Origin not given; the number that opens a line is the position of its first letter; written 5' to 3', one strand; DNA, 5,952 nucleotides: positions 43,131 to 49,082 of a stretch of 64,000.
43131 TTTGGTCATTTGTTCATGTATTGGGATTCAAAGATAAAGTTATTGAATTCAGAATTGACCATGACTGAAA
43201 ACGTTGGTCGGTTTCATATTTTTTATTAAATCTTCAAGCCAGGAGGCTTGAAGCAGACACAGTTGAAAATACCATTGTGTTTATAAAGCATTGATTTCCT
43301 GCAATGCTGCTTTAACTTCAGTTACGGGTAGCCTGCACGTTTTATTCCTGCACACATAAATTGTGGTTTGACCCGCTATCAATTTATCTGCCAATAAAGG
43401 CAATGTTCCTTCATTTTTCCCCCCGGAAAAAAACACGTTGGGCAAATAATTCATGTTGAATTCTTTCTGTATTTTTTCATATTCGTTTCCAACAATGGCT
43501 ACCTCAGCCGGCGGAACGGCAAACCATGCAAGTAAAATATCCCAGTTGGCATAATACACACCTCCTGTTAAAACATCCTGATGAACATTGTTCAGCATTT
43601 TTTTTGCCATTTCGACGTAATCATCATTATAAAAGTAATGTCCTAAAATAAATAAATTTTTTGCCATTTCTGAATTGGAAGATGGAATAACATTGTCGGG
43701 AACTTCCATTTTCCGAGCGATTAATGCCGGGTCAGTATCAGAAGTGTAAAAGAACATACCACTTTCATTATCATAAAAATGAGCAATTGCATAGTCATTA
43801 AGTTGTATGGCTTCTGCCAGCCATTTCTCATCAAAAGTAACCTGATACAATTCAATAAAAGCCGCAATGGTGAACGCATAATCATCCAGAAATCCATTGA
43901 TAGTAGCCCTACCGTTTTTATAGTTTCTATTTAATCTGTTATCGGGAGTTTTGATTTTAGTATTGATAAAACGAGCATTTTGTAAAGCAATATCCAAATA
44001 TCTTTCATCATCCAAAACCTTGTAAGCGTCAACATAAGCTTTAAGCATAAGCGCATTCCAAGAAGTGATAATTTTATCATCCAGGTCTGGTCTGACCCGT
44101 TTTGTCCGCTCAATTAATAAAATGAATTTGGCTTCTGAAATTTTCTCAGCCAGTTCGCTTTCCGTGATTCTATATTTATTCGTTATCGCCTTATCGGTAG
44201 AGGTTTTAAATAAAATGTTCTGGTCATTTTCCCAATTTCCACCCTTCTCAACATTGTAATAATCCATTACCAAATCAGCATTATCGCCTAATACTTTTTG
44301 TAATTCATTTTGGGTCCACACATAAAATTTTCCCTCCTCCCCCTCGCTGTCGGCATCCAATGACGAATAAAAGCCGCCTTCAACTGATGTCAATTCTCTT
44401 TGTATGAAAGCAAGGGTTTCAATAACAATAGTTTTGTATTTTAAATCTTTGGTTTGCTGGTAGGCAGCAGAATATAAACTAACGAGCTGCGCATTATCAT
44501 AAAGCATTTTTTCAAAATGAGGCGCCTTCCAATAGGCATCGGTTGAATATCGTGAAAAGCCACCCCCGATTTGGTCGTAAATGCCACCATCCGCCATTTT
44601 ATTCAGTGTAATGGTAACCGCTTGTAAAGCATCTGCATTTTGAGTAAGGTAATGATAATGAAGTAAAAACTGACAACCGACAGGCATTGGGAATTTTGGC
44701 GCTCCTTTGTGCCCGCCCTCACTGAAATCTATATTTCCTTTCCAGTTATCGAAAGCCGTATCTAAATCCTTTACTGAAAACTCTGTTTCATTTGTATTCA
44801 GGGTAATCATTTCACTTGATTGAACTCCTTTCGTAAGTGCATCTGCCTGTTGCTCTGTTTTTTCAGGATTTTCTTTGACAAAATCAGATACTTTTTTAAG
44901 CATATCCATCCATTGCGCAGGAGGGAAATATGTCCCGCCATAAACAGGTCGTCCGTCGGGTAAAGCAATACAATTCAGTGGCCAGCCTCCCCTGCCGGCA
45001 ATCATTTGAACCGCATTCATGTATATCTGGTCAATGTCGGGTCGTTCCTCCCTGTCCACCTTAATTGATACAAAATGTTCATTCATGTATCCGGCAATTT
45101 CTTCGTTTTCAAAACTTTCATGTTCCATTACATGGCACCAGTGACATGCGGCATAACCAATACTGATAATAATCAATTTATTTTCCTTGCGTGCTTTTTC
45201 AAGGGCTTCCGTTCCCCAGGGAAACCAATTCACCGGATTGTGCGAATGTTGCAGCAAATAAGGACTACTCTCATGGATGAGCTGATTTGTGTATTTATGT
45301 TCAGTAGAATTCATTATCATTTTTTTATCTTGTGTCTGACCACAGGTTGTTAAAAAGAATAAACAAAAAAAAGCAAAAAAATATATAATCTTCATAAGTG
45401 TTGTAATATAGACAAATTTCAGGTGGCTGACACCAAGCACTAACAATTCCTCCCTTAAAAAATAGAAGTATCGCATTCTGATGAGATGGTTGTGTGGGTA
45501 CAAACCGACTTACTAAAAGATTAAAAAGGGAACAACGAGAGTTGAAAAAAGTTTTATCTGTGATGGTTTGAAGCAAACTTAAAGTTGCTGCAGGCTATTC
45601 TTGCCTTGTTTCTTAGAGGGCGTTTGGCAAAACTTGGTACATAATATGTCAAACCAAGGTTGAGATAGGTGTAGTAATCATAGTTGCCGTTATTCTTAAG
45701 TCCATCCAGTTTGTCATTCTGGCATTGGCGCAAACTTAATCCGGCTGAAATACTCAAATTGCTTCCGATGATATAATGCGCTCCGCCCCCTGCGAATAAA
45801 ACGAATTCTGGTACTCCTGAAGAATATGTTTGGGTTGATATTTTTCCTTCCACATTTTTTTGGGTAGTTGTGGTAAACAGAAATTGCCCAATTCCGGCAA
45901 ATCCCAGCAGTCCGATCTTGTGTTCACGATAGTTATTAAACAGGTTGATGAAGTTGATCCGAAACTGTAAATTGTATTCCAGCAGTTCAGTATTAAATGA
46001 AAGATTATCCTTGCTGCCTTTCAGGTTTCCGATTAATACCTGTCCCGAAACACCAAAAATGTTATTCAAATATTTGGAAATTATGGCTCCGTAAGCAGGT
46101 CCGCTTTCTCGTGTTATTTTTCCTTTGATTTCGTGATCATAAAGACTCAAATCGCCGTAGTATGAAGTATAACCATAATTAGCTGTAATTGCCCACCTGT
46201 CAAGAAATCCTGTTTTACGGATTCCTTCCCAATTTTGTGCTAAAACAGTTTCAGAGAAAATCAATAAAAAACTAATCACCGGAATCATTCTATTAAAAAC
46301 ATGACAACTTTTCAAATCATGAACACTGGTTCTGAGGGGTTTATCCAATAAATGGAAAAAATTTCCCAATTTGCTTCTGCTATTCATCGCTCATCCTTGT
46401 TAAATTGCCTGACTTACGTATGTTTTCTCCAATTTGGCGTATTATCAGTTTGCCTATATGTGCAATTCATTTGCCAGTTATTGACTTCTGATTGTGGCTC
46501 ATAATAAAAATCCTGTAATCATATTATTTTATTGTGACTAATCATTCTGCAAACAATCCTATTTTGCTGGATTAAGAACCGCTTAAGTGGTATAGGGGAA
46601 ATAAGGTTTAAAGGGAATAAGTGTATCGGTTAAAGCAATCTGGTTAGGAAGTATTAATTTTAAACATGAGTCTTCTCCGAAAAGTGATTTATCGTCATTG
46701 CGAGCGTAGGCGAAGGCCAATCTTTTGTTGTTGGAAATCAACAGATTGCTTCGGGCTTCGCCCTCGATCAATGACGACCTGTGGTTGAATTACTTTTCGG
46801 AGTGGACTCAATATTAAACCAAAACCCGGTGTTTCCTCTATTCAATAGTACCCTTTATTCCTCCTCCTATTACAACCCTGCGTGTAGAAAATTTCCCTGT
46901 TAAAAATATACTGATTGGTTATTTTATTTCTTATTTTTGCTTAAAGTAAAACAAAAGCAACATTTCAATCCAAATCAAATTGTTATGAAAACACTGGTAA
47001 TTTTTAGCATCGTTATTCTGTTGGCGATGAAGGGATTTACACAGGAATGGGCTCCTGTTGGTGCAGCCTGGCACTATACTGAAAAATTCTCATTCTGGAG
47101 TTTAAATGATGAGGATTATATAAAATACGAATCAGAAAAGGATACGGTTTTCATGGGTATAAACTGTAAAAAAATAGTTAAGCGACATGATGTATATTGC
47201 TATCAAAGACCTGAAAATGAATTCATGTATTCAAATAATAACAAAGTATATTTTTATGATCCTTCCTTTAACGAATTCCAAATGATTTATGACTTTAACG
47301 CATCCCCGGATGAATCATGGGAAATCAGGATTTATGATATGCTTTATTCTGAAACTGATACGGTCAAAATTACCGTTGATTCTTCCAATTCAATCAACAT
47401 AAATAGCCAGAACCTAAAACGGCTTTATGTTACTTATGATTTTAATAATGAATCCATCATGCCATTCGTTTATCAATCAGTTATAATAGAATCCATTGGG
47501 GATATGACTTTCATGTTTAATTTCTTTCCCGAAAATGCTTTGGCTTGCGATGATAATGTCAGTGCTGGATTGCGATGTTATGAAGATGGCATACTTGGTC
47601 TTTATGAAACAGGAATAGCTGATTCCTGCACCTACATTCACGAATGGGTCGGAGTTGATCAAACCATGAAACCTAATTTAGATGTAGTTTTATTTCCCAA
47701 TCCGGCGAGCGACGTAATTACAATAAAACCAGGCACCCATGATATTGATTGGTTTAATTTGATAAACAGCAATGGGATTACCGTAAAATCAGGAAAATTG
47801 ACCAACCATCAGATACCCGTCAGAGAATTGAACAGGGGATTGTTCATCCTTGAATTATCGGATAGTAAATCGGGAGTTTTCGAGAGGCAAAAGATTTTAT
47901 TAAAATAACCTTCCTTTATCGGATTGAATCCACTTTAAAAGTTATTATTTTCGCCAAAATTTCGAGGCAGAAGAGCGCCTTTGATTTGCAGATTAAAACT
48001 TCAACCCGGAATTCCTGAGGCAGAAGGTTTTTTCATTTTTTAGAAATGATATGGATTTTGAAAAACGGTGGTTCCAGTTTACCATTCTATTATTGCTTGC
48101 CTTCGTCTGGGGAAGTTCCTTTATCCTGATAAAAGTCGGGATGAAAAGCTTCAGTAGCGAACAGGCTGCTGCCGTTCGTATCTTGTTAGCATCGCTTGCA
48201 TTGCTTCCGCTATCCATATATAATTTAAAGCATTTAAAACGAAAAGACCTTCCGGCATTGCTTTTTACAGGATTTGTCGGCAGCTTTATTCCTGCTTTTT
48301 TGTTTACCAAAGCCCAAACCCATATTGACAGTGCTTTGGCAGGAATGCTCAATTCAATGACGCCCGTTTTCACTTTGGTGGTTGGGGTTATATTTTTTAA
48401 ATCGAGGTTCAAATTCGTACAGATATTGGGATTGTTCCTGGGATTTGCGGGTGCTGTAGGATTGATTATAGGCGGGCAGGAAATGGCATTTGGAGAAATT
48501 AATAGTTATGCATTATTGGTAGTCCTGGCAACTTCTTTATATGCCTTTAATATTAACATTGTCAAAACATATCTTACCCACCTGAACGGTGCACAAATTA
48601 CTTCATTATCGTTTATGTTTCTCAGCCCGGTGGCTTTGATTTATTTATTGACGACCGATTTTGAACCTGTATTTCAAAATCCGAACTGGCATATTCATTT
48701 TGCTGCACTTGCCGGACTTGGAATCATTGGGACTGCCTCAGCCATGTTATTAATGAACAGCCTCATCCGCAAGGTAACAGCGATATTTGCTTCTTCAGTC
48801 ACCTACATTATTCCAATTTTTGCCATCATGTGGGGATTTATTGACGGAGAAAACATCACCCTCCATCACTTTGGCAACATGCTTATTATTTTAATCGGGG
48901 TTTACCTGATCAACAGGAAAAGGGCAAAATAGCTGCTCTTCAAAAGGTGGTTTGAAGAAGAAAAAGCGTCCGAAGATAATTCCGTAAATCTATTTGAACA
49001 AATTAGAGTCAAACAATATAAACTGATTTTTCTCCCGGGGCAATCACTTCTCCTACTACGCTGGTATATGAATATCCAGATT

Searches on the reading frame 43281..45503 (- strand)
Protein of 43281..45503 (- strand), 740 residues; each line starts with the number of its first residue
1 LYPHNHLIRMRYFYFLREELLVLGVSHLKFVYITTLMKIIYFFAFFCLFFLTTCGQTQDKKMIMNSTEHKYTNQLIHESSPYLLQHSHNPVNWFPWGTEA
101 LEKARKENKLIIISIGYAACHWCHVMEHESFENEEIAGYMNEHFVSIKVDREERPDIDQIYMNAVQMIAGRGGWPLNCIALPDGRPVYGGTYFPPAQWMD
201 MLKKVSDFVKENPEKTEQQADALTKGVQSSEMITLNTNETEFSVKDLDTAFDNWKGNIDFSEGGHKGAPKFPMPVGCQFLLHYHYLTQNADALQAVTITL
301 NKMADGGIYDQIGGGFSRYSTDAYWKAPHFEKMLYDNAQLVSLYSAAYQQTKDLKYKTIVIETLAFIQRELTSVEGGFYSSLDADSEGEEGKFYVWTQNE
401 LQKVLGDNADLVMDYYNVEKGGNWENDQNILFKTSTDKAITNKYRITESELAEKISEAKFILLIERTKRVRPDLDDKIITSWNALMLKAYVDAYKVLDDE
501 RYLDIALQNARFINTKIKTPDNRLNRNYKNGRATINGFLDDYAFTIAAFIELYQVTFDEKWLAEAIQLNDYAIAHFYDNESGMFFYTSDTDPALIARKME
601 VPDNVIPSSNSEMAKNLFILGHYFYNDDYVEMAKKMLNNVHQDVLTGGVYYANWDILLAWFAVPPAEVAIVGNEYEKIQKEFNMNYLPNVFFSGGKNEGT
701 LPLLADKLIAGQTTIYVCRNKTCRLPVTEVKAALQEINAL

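Call 42: search_protein_families(library=pfam, proteins=[window:43281-45503:-], max_evalue=0.00001)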
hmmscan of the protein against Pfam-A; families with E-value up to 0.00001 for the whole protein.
window:43281-45503:- (740 aa): 4 families
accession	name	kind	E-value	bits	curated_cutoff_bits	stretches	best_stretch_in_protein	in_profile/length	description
PF03190.21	Thioredox_DsbH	-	3.6e-68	229.1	27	1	72-226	1-161/163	Protein of unknown function, DUF255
PF07470.19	Glyco_hydro_88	-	5.6e-07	29.3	26.6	0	486-590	79-181/352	Glycosyl Hydrolase Family 88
PF13899.12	Thioredoxin_7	-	5.7e-07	30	27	1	95-156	4-65/83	Thioredoxin-like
PF06662.19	C5-epim_C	-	5.9e-07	29.6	23.3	0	484-543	32-85/188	D-glucuronyl C5-epimerase C-terminus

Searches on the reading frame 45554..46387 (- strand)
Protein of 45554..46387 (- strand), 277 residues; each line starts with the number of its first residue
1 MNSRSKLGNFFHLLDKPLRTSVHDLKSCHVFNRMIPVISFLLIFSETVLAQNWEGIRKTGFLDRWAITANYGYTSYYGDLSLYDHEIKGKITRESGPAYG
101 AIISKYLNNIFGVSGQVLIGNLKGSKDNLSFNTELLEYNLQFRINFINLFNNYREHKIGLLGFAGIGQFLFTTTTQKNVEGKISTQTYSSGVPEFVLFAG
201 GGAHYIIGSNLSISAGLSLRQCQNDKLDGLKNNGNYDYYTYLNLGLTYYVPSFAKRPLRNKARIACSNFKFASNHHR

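Call 42: search_protein_families(library=pfam, proteins=[window:45554-46387:-], max_evalue=0.00001)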
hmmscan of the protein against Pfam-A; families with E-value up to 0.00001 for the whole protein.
window:45554-46387:- (277 aa): 1 family
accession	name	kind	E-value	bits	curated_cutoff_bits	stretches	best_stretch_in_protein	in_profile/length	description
PF13505.12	OMP_b-brl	-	3.6e-06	27.7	28.7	1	63-248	20-173/175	Outer membrane protein beta-barrel domain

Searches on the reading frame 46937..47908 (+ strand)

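Call 42: search_protein_families(library=pfam, proteins=[window:46937-47908:+], max_evalue=0.00001)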
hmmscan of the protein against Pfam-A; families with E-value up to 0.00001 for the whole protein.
window:46937-47908:+ (323 aa): 1 family
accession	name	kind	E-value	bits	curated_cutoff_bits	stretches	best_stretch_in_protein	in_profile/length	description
PF18962.6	Por_Secre_tail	-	1.4e-08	35.3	27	1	252-315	1-70/75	Secretion system C-terminal sorting domain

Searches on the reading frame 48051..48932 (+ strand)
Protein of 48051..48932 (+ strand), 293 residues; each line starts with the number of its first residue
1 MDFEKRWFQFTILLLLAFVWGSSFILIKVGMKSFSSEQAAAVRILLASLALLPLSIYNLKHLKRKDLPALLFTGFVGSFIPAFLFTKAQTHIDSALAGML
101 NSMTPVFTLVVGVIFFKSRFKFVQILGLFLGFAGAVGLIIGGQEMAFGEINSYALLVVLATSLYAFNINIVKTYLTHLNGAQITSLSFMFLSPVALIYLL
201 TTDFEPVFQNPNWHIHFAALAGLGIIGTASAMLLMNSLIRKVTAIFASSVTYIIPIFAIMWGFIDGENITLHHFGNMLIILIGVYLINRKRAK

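Call 42: search_protein_families(library=pfam, proteins=[window:48051-48932:+], max_evalue=0.00001)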
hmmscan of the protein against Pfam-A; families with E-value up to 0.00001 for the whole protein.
window:48051-48932:+ (293 aa): 1 family
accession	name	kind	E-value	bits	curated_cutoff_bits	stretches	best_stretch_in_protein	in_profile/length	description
PF00892.27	EamA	-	2.9e-40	138.1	28.2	2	12-139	6-134/135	EamA-like transporter family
